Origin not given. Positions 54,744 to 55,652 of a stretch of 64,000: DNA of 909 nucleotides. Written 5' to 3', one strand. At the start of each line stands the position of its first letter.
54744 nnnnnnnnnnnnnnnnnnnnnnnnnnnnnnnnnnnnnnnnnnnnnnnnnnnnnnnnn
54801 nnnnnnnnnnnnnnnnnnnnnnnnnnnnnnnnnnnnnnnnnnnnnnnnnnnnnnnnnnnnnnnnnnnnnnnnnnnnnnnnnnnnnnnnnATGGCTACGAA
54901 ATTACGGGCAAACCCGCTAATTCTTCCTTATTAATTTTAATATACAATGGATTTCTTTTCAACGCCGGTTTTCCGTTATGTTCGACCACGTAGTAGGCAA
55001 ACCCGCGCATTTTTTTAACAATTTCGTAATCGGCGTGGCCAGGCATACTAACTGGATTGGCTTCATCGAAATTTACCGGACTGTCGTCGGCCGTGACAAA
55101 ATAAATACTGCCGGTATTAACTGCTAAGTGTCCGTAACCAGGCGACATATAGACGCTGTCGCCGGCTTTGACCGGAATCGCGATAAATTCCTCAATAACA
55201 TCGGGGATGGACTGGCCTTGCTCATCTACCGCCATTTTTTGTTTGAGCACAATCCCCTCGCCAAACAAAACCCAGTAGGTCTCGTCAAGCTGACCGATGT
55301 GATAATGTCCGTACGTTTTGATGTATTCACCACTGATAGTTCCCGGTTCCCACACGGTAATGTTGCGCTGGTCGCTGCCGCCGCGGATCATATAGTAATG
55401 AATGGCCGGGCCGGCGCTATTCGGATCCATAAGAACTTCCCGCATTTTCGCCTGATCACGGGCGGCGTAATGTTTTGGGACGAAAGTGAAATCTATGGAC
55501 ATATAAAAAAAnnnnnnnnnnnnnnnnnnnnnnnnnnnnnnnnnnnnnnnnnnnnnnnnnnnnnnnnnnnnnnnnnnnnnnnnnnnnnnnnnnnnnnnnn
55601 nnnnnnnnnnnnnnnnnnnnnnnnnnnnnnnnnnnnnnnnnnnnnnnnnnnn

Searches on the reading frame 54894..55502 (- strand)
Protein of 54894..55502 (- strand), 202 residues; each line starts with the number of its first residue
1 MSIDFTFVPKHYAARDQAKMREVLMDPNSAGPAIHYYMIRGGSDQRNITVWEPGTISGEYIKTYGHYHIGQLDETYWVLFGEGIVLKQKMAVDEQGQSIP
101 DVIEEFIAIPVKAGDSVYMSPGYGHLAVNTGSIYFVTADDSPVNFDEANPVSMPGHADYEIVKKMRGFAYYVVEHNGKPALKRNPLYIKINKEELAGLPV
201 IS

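Call 92: search_protein_families(library=pfam, proteins=[window:54894-55502:-], max_evalue=0.001)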
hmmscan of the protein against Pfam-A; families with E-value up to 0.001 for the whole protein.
window:54894-55502:- (202 aa): 2 families
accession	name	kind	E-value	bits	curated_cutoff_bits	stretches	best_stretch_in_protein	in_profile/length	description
PF06560.17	GPI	-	2e-19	70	20.7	1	45-180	51-173/182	Glucose-6-phosphate isomerase (GPI)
PF07883.17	Cupin_2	-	0.00051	20.1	27.2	0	109-132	38-61/70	Cupin domain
